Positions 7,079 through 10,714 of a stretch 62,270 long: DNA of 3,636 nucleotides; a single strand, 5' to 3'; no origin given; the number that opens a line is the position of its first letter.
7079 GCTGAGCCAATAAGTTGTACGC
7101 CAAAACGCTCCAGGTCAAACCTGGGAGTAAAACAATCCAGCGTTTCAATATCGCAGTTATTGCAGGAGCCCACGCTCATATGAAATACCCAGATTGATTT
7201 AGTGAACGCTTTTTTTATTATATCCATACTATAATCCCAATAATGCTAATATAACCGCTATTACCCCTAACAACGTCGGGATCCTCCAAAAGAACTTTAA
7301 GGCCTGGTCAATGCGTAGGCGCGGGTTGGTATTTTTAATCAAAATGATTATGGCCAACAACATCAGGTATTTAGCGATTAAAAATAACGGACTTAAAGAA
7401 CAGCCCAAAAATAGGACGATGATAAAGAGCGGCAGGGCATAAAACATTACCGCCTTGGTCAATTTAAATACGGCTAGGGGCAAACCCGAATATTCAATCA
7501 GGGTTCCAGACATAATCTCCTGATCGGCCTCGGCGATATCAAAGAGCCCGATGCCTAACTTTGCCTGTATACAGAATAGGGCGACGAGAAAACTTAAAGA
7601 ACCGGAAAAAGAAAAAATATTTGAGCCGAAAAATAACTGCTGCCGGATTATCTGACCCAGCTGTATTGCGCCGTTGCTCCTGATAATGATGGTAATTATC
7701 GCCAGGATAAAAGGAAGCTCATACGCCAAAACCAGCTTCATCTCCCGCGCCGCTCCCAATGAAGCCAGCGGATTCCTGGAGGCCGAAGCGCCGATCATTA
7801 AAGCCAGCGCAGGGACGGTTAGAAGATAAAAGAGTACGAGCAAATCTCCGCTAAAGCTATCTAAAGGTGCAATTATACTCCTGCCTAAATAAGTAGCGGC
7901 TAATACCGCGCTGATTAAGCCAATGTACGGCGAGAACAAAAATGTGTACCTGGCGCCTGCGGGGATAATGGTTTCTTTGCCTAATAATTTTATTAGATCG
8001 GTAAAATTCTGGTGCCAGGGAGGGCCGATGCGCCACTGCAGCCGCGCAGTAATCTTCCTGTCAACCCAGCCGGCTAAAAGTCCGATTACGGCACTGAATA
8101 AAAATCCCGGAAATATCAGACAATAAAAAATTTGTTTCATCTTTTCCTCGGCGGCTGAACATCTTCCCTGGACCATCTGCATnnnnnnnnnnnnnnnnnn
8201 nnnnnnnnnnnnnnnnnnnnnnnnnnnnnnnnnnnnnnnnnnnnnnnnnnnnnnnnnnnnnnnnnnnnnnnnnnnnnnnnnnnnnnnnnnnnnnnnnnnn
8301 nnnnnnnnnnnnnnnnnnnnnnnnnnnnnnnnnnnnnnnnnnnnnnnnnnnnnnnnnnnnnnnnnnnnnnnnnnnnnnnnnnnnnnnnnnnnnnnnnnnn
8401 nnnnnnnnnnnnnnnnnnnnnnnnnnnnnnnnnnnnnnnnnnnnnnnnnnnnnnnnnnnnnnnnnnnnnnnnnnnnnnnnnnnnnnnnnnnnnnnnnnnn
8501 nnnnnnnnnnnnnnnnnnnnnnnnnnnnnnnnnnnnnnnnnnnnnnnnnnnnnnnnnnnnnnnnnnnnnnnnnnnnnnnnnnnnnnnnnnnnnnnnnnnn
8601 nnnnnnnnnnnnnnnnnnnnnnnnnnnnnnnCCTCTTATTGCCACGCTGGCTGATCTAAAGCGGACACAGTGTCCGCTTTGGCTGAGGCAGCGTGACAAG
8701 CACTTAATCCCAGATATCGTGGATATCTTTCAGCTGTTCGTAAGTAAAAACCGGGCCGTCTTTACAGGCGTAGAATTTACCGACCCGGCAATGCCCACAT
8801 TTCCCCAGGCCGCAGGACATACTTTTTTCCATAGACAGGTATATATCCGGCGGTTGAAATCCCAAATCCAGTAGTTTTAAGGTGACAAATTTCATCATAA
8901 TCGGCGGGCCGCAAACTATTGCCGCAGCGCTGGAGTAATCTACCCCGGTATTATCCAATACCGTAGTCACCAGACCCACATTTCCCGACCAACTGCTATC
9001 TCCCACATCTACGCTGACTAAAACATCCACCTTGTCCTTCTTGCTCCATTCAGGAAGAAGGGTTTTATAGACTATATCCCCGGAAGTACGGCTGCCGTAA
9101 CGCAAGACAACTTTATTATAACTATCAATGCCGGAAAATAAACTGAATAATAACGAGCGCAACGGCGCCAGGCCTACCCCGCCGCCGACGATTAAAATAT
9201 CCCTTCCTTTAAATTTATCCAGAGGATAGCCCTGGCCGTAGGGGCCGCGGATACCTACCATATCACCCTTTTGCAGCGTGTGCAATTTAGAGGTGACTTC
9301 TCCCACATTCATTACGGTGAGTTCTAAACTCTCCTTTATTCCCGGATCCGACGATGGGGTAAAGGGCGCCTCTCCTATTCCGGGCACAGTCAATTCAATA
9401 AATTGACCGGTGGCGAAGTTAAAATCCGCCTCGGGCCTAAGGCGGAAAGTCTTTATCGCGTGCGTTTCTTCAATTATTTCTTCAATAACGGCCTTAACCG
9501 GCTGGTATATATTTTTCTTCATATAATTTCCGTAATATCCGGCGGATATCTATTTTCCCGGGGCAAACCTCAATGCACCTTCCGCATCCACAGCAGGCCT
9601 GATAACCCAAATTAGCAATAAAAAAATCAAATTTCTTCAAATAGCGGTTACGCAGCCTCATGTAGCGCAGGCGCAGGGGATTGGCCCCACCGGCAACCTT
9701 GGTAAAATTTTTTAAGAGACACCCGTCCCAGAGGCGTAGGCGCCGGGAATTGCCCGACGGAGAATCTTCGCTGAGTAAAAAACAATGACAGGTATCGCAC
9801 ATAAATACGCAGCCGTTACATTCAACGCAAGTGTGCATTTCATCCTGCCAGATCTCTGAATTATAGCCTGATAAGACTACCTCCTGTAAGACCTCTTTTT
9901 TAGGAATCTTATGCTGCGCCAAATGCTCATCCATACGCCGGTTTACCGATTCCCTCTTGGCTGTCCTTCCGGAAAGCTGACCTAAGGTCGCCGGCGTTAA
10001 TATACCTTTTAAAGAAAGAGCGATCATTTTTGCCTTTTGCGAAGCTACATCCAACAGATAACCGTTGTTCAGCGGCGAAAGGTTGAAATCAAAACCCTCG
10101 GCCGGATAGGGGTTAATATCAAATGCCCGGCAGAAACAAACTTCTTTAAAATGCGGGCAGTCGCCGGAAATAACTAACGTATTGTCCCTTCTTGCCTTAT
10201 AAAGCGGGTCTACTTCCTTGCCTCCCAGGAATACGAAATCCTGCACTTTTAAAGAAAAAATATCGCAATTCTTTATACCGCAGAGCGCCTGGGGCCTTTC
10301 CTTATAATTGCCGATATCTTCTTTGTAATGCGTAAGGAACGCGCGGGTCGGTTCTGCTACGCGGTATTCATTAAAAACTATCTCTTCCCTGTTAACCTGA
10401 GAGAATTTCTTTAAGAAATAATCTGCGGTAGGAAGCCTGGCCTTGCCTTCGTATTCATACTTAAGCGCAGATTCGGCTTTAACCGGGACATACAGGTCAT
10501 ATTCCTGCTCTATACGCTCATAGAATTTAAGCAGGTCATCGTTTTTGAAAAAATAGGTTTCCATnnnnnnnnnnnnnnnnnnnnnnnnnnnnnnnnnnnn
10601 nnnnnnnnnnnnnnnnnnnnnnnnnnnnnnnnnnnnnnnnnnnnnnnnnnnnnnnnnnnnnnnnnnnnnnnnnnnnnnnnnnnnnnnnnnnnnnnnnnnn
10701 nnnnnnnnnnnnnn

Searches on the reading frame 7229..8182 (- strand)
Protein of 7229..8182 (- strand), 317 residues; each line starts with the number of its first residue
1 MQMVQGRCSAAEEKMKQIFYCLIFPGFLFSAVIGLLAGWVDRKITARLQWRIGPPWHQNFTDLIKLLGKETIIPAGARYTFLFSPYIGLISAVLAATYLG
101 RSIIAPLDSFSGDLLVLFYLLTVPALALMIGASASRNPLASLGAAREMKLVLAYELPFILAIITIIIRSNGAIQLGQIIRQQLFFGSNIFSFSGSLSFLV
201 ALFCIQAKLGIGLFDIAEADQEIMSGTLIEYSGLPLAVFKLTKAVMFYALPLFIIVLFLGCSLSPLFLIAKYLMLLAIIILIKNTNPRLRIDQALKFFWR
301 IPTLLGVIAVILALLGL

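Call 4: search_protein_families(library=pfam, proteins=[window:7229-8182:-], max_evalue=0.01)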
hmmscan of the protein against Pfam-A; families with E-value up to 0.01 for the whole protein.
window:7229-8182:- (317 aa): 1 family
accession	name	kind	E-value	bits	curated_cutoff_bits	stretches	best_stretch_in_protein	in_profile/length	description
PF00146.26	NADHdh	-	1.9e-59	201.9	27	1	29-313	9-297/298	NADH dehydrogenase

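Call 5: search_protein_families(library=ncbifam, proteins=[window:7229-8182:-], max_evalue=0.01)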
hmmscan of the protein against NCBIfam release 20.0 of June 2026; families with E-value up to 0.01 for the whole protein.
window:7229-8182:- (317 aa): 7 families
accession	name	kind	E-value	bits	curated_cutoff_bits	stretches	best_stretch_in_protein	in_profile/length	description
NF004741.0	PRK06076.1-2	equivalog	6.9e-50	170.1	305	1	16-314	19-330/337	NADH-quinone oxidoreductase subunit NuoH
NF004740.0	PRK06076.1-1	equivalog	3.2e-25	89.3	399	1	32-311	27-314/325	NADH-quinone oxidoreductase subunit NuoH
NF040610.1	F420_dehyd_FpoH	exception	3.8e-25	89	475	1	28-310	23-329/339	F420H2 dehydrogenase subunit FpoH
NF004745.0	PRK06076.1-6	equivalog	4.8e-25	88.5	450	1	38-312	34-328/341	NADH-quinone oxidoreductase subunit NuoH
NF004744.0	PRK06076.1-5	equivalog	8.4e-24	84.4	542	1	26-262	36-280/372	NADH-quinone oxidoreductase subunit NuoH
NF004742.0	PRK06076.1-3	equivalog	5.1e-22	78.6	531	1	42-312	47-343/356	NADH-quinone oxidoreductase subunit NuoH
NF004743.0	PRK06076.1-4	equivalog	1.4e-21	76.8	494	1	27-307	24-334/433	NADH-quinone oxidoreductase subunit NuoH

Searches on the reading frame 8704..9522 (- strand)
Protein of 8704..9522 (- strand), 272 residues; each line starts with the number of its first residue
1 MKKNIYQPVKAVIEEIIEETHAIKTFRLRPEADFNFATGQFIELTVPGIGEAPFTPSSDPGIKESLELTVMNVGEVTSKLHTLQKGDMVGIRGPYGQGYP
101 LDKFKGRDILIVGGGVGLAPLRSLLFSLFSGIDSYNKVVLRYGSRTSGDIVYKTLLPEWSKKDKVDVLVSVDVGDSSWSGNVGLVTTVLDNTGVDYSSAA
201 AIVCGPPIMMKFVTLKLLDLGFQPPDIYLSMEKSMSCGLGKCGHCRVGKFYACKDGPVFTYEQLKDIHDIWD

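Call 4: search_protein_families(library=pfam, proteins=[window:8704-9522:-], max_evalue=0.01)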
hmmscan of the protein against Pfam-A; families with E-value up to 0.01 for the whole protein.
window:8704-9522:- (272 aa): 3 families
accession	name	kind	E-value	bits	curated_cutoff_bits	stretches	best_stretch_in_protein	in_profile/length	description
PF00175.26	NAD_binding_1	-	3.8e-15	56.9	22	1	112-213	2-107/109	Oxidoreductase NAD-binding domain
PF10418.14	DHODB_Fe-S_bind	-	8.5e-11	41.8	23.9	1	232-264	1-40/41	Iron-sulfur cluster binding domain of dihydroorotate dehydrogenase B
PF00970.30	FAD_binding_6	-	1.5e-07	32.1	21.1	1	16-97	9-96/99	Oxidoreductase FAD-binding domain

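Call 5: search_protein_families(library=ncbifam, proteins=[window:8704-9522:-], max_evalue=0.01)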
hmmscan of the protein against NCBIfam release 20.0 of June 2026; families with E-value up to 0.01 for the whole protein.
window:8704-9522:- (272 aa): 27 families (the best 25 are shown)
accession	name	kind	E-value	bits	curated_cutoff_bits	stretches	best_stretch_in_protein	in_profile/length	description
TIGR02911.1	sulfite_red_B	equivalog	9.9e-67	224.8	288.6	1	4-268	1-260/261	anaerobic sulfite reductase subunit AsrB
NF006220.0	PRK08345.1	subfamily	1.7e-64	217.9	395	1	2-261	4-284/294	cytochrome-c3 hydrogenase subunit gamma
NF040830.1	sulfhyd_ShyC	equivalog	8.2e-54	182.7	600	1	4-262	2-279/288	NAD(P)-dependent hydrogenase/sulfhydrogenase 2 subunit gamma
NF040835.1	sulfhyd_HydG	equivalog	5.3e-53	180.1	650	1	32-264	46-284/292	NADPH-dependent hydrogenase/sulfhydrogenase 1 subunit gamma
NF000796.0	PRK00054.1-1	equivalog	1.1e-50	172.3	224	1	8-266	3-237/254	dihydroorotate dehydrogenase electron transfer subunit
NF000798.0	PRK00054.1-3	equivalog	4.5e-28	98.5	219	1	15-263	9-241/244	dihydroorotate dehydrogenase electron transfer subunit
NF000799.0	PRK00054.1-4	equivalog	5.9e-24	84.5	314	1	69-262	70-254/258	dihydroorotate dehydrogenase electron transfer subunit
NF000797.0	PRK00054.1-2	equivalog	7.8e-23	81.1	270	1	26-260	32-261/267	dihydroorotate dehydrogenase electron transfer subunit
NF009414.0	PRK12778.1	equivalog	7e-22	77.5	1103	1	35-263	27-247/752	bifunctional dihydroorotate dehydrogenase B NAD binding subunit/NADPH-dependent glutamate synthase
NF004862.0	PRK06222.1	subfamily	1.1e-21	77.6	220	1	36-260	28-244/281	sulfide/dihydroorotate dehydrogenase-like FAD/NAD-binding protein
NF058606.1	GlBtMonoRdsGbcB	equivalog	1.5e-20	73.4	500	1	15-223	20-238/362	glycine betaine monooxygenase reductase subunit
NF040810.1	BenC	equivalog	2.5e-19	69.6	430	1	8-228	104-326/333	benzoate 1,2-dioxygenase electron transfer component BenC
TIGR01941.1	nqrF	equivalog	9.2e-17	61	295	1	71-229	237-400/405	NADH:ubiquinone reductase (Na(+)-transporting) subunit F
NF005963.0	PRK08051.1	equivalog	1.2e-15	57.5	230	1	9-214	4-211/233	NAD(P)H-flavin reductase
NF045803.1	MethMoxFADbindMmoC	equivalog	4.2e-15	55.4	500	1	31-229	135-337/343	aromatic/alkene monooxygenase hydroxylase FAD-binding subunit MmoC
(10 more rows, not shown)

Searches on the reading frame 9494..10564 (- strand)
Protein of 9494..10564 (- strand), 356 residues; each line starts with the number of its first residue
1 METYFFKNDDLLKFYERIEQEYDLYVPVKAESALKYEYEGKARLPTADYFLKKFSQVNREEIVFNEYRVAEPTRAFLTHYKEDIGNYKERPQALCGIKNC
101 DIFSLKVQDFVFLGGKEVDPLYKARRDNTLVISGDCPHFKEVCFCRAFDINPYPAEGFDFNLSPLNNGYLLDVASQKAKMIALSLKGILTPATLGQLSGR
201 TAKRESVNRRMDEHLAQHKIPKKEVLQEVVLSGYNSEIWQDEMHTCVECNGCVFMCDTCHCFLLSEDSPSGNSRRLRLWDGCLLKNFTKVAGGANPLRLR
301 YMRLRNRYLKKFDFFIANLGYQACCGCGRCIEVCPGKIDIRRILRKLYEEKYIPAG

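Call 4: search_protein_families(library=pfam, proteins=[window:9494-10564:-], max_evalue=0.01)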
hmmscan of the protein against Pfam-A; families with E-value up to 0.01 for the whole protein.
window:9494-10564:- (356 aa): 7 families
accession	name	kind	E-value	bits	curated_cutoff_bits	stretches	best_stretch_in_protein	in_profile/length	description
PF17179.9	Fer4_22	-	7.2e-25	88.1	27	1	245-338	1-95/95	4Fe-4S dicluster domain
PF13534.11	Fer4_17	-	2.6e-06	28.3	22.2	0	310-339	32-61/61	4Fe-4S dicluster domain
PF13187.11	Fer4_9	-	2.2e-05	24.8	27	1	322-337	35-50/52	4Fe-4S dicluster domain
PF13746.11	Fer4_18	-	7.4e-05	23.4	27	1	321-344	58-81/114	4Fe-4S dicluster domain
PF13183.11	Fer4_8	-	0.00089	20.2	27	1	242-338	1-68/68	4Fe-4S dicluster domain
PF12838.12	Fer4_7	-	0.0043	17.9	27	0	245-336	1-50/52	4Fe-4S dicluster domain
PF25160.1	LdpA_Fe-S-bd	-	0.0087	16.3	27.6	1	322-337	26-41/49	LdpA Fe-S cluster-binding domain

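Call 5: search_protein_families(library=ncbifam, proteins=[window:9494-10564:-], max_evalue=0.01)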
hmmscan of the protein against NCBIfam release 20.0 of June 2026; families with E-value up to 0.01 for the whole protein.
window:9494-10564:- (356 aa): 16 families
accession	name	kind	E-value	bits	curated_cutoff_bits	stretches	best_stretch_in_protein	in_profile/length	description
NF040829.1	sulfhyd_ShyB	equivalog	5.9e-42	143.8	690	1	8-349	8-331/334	NAD(P)-dependent hydrogenase/sulfhydrogenase 2 subunit beta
NF040833.1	sulfhyd_HydB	equivalog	1.8e-34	119.2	750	1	11-347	11-335/367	NADPH-dependent hydrogenase/sulfhydrogenase 1 subunit beta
TIGR02910.1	sulfite_red_A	equivalog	2.4e-27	96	323.15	1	6-348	5-327/334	anaerobic sulfite reductase subunit AsrA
NF045670.1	quin_L_LdhH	equivalog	0.00017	20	800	1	322-350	354-382/706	L-lactate dehydrogenase (quinone) large subunit LdhH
NF007204.0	PRK09625.1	equivalog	0.00045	20.2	125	1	317-338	84-105/133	pyruvate flavodoxin oxidoreductase subunit delta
NF005506.0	PRK07118.1-5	equivalog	0.00057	19.4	388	1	314-342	237-265/279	Fe-S cluster domain-containing protein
TIGR02745.1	ccoG_rdxA_fixG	equivalog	0.0013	17.7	316.7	1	321-342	230-251/435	cytochrome c oxidase accessory protein CcoG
TIGR01971.1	NuoI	subfamily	0.0014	18.3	113.05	0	304-340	25-61/121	NADH-quinone oxidoreductase, chain I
NF004898.0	PRK06259.1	equivalog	0.0018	17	385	0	322-342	186-207/488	fumarate reductase (CoM/CoB) subunit TfrB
TIGR00273.1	TIGR00273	equivalog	0.0028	16.6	444.8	1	323-349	344-370/432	LutB/LldF family L-lactate oxidation iron-sulfur protein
NF040864.1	HgcB_ferredoxin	equivalog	0.003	17.4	99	1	319-338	11-30/93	mercury methylation ferredoxin HgcB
NF004537.0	PRK05888.1-3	equivalog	0.0032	17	163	1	318-337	109-128/204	NADH-quinone oxidoreductase subunit NuoI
NF045796.1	DsrK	equivalog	0.0043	15.7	400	1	241-342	47-138/453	sulfate reduction electron transfer complex DsrMKJOP subunit DsrK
NF041837.1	rnfC_Methano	equivalog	0.0046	15.9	650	0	320-345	395-420/438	Rnf electron transport complex subunit RnfC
TIGR02936.1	fdxN_nitrog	equivalog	0.0063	16.6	80.55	1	314-337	13-36/91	ferredoxin III, nif-specific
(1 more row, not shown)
